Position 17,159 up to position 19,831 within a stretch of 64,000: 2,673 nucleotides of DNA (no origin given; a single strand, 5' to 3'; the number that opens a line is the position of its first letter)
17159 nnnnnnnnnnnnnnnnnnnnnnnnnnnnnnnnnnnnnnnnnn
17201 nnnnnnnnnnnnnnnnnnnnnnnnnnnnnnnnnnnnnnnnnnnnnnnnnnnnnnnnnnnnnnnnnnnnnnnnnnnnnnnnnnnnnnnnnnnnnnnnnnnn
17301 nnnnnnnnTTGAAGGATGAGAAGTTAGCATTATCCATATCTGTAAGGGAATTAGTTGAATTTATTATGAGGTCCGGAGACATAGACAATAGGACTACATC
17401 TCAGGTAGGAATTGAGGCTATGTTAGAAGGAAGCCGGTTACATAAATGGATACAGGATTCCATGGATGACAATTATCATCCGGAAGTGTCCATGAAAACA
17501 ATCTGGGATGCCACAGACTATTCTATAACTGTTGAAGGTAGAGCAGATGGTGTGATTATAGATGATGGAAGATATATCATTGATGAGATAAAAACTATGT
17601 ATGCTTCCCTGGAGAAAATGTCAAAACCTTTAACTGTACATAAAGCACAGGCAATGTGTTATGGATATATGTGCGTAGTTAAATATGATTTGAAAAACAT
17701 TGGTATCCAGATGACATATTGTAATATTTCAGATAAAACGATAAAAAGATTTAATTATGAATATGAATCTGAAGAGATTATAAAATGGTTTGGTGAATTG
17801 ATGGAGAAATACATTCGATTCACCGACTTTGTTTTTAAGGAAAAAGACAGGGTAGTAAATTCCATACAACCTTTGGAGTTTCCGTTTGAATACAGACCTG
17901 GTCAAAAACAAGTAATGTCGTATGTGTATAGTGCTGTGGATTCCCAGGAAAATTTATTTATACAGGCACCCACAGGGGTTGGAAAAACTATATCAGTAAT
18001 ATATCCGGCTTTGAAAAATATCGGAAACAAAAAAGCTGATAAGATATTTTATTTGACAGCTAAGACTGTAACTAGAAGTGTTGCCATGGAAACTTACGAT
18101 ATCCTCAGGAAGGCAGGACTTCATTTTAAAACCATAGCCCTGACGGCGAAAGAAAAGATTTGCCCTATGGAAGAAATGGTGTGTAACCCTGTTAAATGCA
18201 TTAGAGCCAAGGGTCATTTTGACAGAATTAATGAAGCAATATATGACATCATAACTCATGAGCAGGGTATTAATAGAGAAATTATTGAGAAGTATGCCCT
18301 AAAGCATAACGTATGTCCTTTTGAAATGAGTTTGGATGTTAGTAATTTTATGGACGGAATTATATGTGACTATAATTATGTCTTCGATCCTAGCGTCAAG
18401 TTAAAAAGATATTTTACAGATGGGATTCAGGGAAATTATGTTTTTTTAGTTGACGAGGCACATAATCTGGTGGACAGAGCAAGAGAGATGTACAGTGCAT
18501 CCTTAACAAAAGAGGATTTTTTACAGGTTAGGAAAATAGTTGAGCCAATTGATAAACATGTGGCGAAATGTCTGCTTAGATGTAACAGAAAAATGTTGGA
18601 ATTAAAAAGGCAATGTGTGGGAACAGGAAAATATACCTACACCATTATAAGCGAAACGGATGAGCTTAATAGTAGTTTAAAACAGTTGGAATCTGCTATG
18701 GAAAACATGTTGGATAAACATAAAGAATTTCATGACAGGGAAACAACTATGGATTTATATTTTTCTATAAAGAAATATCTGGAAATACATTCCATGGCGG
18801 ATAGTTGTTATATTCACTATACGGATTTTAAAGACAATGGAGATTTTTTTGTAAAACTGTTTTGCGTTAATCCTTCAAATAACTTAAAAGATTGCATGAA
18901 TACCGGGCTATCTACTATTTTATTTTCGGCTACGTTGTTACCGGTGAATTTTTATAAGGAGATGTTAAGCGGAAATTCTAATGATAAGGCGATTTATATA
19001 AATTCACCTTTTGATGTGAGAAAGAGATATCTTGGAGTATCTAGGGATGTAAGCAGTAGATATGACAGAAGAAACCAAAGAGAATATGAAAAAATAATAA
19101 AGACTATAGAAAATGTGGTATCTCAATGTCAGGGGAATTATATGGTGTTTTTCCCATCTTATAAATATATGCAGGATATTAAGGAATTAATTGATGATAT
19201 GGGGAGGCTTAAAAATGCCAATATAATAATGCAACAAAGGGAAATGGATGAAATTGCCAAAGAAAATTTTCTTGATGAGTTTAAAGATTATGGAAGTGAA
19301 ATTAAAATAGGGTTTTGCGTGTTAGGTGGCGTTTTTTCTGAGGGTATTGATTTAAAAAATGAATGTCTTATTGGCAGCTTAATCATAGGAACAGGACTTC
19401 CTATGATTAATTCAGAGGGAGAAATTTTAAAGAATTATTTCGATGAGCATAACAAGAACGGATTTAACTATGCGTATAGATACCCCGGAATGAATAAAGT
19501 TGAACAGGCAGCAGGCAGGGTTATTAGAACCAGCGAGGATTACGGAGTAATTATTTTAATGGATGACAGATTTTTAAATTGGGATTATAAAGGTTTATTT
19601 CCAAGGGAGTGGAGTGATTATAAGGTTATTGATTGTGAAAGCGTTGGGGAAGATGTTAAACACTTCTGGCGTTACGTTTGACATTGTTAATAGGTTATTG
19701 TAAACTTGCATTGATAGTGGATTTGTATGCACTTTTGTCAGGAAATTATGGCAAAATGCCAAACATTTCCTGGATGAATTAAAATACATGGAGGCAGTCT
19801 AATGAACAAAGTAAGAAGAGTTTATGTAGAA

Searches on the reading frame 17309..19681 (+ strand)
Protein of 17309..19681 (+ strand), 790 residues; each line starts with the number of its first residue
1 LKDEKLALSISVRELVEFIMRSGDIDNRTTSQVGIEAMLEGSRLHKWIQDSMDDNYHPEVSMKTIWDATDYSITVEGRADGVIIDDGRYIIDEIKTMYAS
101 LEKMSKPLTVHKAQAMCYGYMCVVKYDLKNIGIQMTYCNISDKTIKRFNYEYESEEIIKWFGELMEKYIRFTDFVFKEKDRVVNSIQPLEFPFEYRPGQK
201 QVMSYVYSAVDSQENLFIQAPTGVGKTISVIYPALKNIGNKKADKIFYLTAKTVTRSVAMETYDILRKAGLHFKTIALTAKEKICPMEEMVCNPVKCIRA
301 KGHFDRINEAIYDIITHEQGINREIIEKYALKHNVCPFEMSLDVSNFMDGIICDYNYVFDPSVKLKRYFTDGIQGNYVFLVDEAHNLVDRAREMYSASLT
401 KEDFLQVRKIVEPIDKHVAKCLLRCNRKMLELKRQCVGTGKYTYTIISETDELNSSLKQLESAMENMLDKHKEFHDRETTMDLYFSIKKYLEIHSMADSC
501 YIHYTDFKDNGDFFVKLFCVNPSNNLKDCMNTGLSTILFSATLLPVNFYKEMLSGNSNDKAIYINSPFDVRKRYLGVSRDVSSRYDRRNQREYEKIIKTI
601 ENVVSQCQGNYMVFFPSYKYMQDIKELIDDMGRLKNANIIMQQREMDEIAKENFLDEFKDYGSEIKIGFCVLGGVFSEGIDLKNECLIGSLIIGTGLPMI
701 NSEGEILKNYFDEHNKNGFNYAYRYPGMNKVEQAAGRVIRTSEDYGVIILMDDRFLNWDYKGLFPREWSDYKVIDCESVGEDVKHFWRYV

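Call 23: search_protein_families(library=pfam, proteins=[window:17309-19681:+], max_evalue=0.01)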
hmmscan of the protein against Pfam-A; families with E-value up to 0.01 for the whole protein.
window:17309-19681:+ (790 aa): 7 families
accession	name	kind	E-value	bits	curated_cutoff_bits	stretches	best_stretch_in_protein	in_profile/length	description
PF13307.12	Helicase_C_2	-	2e-42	145.5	25.3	1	600-769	1-168/170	Helicase C-terminal domain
PF06733.21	DEAD_2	-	7.3e-12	45.7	21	1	315-403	85-171/172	DEAD_2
PF00270.35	DEAD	-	2.5e-08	34.3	26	1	197-273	2-72/167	DEAD/DEAH box helicase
PF04851.21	ResIII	-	3.2e-05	24.3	22.5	1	194-393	3-141/164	Type III restriction enzyme, res subunit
PF06777.17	HBB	-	7.2e-05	22.9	30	0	496-586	104-189/190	Helical and beta-bridge domain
PF12705.13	PDDEXK_1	-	0.0025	18.2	22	1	63-164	120-220/247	PD-(D/E)XK nuclease superfamily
PF24531.2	ANC1_spectrin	-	0.0047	17.7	27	0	593-659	2-68/95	Nuclear anchorage protein 1, spectrin repeat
